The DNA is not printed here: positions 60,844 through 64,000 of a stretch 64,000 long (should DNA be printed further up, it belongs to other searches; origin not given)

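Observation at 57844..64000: Giant ORF combining a DOCK DHR-1 domain with a RasGEF-N (REM)-like motif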

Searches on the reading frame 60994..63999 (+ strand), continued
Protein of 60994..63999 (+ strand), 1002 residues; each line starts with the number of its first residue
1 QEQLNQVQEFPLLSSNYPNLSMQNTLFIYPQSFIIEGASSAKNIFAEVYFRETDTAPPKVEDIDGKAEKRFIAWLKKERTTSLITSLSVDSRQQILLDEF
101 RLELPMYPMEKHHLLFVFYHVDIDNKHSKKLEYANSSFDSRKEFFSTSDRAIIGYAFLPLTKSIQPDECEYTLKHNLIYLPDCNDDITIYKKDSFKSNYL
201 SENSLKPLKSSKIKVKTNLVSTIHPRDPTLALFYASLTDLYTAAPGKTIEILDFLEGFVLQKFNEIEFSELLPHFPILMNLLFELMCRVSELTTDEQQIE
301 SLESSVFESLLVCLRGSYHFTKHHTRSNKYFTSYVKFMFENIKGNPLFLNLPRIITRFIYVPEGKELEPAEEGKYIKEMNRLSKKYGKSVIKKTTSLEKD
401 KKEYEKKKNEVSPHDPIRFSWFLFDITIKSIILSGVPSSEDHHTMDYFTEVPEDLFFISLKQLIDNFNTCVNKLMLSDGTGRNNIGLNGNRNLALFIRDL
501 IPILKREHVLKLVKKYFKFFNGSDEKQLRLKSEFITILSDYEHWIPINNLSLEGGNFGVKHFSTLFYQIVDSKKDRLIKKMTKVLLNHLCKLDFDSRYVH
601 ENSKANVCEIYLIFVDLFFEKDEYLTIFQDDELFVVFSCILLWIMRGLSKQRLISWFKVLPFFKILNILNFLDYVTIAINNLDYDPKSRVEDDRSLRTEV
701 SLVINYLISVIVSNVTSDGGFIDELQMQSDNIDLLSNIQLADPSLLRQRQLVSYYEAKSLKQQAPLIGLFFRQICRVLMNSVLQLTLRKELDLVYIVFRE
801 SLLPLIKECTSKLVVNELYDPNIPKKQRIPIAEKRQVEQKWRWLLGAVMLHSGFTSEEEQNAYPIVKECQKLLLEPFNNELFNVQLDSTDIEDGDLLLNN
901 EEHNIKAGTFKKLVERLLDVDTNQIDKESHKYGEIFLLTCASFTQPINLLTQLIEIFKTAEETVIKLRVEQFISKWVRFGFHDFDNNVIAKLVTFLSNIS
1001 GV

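Call 35: list_cluster_members(proteins=[P0013, P0014, P0017, P0020, P0023, P0028, P0029, P0030, P0092, P0144])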
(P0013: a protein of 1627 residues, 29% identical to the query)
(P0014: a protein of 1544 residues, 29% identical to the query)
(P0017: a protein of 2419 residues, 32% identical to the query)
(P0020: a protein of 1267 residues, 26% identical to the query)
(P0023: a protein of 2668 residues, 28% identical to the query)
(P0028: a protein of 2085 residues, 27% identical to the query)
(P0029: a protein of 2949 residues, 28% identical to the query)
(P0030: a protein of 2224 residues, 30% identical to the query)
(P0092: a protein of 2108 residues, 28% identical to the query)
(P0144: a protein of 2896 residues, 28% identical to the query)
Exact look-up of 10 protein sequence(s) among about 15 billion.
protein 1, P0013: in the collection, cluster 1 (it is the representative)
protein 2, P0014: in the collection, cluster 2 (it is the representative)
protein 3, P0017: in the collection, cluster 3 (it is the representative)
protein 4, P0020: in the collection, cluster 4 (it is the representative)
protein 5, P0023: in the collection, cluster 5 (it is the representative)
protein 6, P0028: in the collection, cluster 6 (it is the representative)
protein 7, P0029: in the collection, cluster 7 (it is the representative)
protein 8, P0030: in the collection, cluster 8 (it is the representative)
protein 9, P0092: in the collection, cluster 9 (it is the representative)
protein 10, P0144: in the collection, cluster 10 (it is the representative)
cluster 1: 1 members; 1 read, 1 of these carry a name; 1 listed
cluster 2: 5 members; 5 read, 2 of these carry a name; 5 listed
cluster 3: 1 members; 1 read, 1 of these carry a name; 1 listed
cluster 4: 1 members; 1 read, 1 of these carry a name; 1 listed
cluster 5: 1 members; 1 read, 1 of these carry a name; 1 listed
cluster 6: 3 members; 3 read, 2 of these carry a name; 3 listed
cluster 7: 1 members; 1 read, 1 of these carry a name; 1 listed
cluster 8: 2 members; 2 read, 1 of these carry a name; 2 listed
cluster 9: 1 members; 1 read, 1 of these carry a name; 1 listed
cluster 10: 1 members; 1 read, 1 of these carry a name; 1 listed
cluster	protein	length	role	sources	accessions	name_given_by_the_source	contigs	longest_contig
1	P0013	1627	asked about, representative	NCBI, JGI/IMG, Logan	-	son of sevenless-like protein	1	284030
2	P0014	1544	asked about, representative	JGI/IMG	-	-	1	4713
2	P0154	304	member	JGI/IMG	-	son of sevenless-like protein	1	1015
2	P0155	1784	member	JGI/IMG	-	hypothetical protein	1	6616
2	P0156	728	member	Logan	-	-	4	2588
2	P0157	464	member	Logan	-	-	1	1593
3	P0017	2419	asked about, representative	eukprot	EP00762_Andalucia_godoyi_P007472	ANDGO_07803.mRNA.1 Ras guanine nucleotide exchange factor J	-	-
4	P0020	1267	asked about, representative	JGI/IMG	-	hypothetical protein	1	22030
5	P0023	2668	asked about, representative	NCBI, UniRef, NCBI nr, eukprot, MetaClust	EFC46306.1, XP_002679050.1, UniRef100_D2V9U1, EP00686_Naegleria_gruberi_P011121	rasGEF domain-containing protein [Naegleria gruberi] | RasGEF domain-containing protein n=1 Tax=Naegleria gruberi TaxID=5762 RepID=D2V9U1_NAEGR | XP_002679050.1 rasGEF domain-containing protein [Naegleria gruberi strain NEG-M]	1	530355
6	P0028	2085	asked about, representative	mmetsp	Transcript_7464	Transcript_7464/g.27969 ORF Transcript_7464/g.27969 Transcript_7464/m.27969 type:complete ...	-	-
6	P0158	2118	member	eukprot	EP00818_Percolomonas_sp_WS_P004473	CAMPEP_0117449642 /NCGR_PEP_ID=MMETSP0759-20121206/8049_1 /TAXON_ID=63605 ...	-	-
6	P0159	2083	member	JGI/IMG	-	-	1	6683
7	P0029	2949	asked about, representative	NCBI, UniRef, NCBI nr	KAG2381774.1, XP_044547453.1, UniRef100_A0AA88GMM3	hypothetical protein C9374_006158 [Naegleria lovaniensis] | C2 DOCK-type domain-containing protein n=1 Tax=Naegleria lovaniensis TaxID=51637 ... | uncharacterized protein C9374_006158 [Naegleria lovaniensis]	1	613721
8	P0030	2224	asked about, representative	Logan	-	-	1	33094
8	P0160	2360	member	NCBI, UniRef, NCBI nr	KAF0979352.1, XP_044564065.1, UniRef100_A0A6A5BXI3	hypothetical protein FDP41_001695 [Naegleria fowleri] | C2 DOCK-type domain-containing protein n=1 Tax=Naegleria fowleri TaxID=5763 ... | uncharacterized protein FDP41_001695 [Naegleria fowleri]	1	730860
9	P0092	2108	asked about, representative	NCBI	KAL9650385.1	hypothetical protein ABK040_016452 [Willaertia magna]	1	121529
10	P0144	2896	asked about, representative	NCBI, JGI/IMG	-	serine/threonine protein kinase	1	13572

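Call 43: search_solved_structures(query=A1, max_evalue=0.001)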
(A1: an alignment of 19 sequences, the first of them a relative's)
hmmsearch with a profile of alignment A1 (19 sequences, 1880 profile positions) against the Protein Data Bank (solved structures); distinct sequences matched with E-value up to 0.001: 34.
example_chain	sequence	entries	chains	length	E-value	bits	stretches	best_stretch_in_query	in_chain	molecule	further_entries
8be2_S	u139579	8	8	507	4.6e-96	326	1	1425-1863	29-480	Son of sevenless homolog 1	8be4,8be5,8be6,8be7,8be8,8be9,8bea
7kfz_B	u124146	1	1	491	5e-96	325.9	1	1425-1863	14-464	Son of sevenless homolog 1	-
4uru_S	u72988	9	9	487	5e-96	325.9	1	1425-1863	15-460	SON OF SEVENLESS HOMOLOG 1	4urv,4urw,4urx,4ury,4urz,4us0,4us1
6epl_S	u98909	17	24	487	5.4e-96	325.8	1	1425-1863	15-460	Son of sevenless homolog 1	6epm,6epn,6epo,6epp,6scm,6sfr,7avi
2ii0_A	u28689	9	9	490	5.8e-96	325.7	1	1425-1863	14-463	Son of sevenless homolog 1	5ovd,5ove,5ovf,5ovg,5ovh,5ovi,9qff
8uh0_A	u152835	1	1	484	6.8e-96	325.5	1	1426-1873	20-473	Son of sevenless homolog 2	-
8uf2_A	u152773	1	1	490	7e-96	325.4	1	1426-1873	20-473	Son of sevenless homolog 2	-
6eie_A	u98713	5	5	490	7.2e-96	325.4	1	1426-1873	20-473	Son of sevenless homolog 2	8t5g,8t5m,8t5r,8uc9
5wfo_N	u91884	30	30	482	8.2e-96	325.2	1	1425-1863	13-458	Son of sevenless homolog 1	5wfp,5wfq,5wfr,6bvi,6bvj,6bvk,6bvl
1nvu_S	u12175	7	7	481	9e-96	325.1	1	1426-1863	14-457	Son of sevenless protein homolog 1 | Son of sevenless homolog 1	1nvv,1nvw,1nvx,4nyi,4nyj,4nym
1xd2_C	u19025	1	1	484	9.2e-96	325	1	1426-1863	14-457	Son of sevenless protein homolog 1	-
1bkd_S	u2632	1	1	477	1.2e-95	324.6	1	1426-1863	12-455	SON OF SEVENLESS-1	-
8xjj_A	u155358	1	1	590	1.4e-95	324.4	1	1425-1863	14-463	Son of sevenless homolog 1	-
9bve_A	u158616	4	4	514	6.3e-95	322.3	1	1426-1871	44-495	Son of sevenless homolog 2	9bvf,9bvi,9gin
3ksy_A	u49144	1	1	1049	9.8e-95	321.6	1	1415-1863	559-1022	Son of sevenless homolog 1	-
9vm2_A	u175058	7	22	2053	5.4e-91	309.2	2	576-1277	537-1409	Dedicator of cytokinesis protein 6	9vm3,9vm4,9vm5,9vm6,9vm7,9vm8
7clx_A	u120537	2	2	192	1.6e-37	131.9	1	586-783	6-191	Dedicator of cytokinesis protein 8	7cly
3l4c_A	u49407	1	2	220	2.6e-07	31.7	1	592-729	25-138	Dedicator of cytokinesis protein 1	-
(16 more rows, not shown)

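Call 44: search_protein_families(library=pfam, alignment_id=A1, max_evalue=0.01)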
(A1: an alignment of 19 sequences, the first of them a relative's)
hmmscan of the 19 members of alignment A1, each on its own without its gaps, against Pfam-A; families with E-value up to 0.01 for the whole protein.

A. member 1, P0003 (2358 aa): 3 families
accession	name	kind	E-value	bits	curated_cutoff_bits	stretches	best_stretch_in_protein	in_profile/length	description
PF00617.24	RasGEF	-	1.1e-50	172.5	23.1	1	2110-2297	1-181/181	RasGEF domain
PF14429.12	DOCK-C2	-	2.1e-25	90.2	33.6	1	1050-1257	3-186/187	C2 domain in Dock180 and Zizimin proteins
PF00618.25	RasGEF_N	-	1.2e-10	42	28.3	1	1933-2024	1-106/106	RasGEF N-terminal motif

B. families by the number of members that match (of 19 scanned): 6 families
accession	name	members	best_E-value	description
PF00617.24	RasGEF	19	1.5e-61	RasGEF domain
PF00618.25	RasGEF_N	19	3.1e-24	RasGEF N-terminal motif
PF14429.12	DOCK-C2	17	1.1e-33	C2 domain in Dock180 and Zizimin proteins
PF00069.31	Pkinase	1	4.4e-38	Protein kinase domain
PF07714.23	PK_Tyr_Ser-Thr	1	5.4e-30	Protein tyrosine and serine/threonine kinase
PF16172.10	DOCK_N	1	0.0037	DOCK N-terminus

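Call 57: list_cluster_members(proteins=[P0025, P0032, P0024, P0056, P0082, P0021, P0022, P0059, P0015, P0018])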
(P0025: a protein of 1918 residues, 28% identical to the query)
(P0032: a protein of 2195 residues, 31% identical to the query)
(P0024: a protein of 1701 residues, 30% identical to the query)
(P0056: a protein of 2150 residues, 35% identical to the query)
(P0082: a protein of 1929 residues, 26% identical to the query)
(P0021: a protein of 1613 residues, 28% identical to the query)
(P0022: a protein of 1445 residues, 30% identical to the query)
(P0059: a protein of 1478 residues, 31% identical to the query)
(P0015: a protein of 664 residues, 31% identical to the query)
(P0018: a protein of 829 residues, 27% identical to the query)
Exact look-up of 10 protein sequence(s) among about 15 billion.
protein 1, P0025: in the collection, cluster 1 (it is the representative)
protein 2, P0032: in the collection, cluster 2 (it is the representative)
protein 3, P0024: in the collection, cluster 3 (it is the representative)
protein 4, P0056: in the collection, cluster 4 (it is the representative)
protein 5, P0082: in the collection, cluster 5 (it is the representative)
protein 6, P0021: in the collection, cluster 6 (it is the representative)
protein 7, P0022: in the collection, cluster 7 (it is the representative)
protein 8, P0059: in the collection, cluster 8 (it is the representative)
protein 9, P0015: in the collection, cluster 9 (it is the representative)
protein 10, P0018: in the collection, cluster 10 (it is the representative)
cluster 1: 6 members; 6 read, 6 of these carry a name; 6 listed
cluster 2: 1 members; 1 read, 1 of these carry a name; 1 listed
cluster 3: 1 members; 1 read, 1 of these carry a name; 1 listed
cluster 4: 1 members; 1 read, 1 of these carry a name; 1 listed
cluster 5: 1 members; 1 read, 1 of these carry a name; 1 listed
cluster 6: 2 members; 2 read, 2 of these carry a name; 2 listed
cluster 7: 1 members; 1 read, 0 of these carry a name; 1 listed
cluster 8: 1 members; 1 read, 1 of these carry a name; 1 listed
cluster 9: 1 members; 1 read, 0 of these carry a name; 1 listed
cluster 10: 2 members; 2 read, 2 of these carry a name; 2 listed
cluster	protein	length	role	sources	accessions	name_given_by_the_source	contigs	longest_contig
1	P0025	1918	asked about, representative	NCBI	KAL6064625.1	Dedicator of cytokinesis protein 9 [Balamuthia mandrillaris]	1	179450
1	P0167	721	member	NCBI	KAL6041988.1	Dedicator of cytokinesis protein 6, variant 2, partial [Balamuthia mandrillaris]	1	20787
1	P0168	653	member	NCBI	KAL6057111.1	Dedicator of cytokinesis 10 [Balamuthia mandrillaris]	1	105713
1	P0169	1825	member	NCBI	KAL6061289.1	Dedicator of cytokinesis 10 [Balamuthia mandrillaris]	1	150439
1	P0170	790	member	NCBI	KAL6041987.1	Dedicator of cytokinesis protein 6, partial [Balamuthia mandrillaris]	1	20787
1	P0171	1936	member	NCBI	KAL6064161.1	Dedicator of cytokinesis protein 9 [Balamuthia mandrillaris]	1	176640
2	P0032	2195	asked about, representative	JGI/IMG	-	hypothetical protein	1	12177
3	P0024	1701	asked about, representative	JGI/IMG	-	hypothetical protein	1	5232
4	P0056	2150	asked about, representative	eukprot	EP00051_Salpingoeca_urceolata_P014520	m.184994 g.184994 ORF g.184994 m.184994 type:complete len:2151 (-) ...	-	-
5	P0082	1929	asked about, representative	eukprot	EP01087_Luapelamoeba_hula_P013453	TRINITY_DN3839_c4_g1_i2.p1 TRINITY_DN3839_c4_g1~~TRINITY_DN3839_c4_g1_i2.p1 ORF ...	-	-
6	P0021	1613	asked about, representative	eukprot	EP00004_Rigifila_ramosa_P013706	TRINITY_DN3060_c0_g1_i1.p1 TRINITY_DN3060_c0_g1~~TRINITY_DN3060_c0_g1_i1.p1 ORF ...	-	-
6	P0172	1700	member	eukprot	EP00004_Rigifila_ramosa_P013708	TRINITY_DN3060_c0_g1_i4.p1 TRINITY_DN3060_c0_g1~~TRINITY_DN3060_c0_g1_i4.p1 ORF ...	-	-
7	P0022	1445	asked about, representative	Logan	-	-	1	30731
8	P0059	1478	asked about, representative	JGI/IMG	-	hypothetical protein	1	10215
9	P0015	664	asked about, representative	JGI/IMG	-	-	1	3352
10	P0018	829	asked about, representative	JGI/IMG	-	hypothetical protein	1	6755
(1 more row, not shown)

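Call 88: predict_structure(alignment_id=A4)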
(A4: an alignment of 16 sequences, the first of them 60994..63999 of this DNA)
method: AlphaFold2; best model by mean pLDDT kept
length: 1002 residues; sequences in the alignment: 16
mean_pLDDT: 79.9   pTM: 0.71
mean pLDDT of the five models: 79.9, 77.5, 77.3, 75.8, 73.8
residues with pLDDT >= 90: 295; 70-90: 484; 50-70: 160; < 50: 63
segments of 3 or more residues with pLDDT < 50: 1-21, 127-129, 369-376, 388-393, 441-443, 855-861, 887-892, 924-927
pLDDT, mean of each block of 10 residues (from residue 1): 32 40 80 74 83 79 69 76 78 76 88 90 58 58 68 88 76 85 85 84 78 90 83 90 83 91 87 85 91 89 94 90 83 80 83 91 56 47 49 55 81 90 93 71 62 88 93 85 90 95 90 93 88 95 91 89 94 91 93 90 92 94 83 89 94 91 91 91 61 81 94 81 86 70 70 64 82 92 89 90 90 77 68 76 90 53 78 82 49 60 70 77 52 75 81 86 84 84 82 81 41
secondary structure, 60 per line:
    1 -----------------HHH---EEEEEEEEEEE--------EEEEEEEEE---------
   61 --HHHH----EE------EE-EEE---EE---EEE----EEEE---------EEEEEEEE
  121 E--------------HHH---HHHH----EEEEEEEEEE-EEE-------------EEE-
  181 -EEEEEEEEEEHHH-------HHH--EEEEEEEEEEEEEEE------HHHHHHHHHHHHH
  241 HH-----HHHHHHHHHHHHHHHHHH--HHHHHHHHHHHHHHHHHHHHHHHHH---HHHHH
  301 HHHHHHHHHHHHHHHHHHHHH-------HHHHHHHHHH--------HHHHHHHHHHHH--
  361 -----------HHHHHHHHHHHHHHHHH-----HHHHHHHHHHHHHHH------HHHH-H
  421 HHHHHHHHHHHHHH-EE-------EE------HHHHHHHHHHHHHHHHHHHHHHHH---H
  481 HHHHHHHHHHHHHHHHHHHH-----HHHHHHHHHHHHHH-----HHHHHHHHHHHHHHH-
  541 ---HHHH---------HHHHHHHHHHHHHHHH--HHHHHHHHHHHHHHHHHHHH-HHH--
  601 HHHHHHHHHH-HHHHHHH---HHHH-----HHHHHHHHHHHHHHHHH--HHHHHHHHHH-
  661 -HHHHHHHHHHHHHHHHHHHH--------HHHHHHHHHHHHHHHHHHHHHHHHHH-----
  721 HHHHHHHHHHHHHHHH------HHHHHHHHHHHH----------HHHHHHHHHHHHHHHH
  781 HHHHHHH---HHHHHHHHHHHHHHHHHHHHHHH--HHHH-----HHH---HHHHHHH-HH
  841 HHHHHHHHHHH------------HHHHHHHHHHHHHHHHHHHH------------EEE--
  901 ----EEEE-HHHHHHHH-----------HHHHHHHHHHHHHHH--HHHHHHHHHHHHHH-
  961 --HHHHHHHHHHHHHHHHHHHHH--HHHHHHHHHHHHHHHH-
elements in order (helices of 4 or more, strands of 3 or more residues): E24-34 E43-51 H63-66 E82-84 E93-95 E100-103 E113-121 H142-145 E150-159 E161-163 E177-179 E182-191 E207-221 H228-242 H248-265 H268-292 H296-321 H329-338 H347-358 H372-388 H394-408 H415-418 H420-434 H453-476 H480-500 H506-519 H525-539 H544-547 H557-572 H575-594 H601-610 H612-618 H622-625 H631-647 H650-659 H662-681 H690-715 H721-736 H743-754 H765-787 H791-813 H816-819 H831-837 H839-851 H864-883 E896-898 E905-908 H910-917 H929-943 H946-959 H963-983 H986-1001
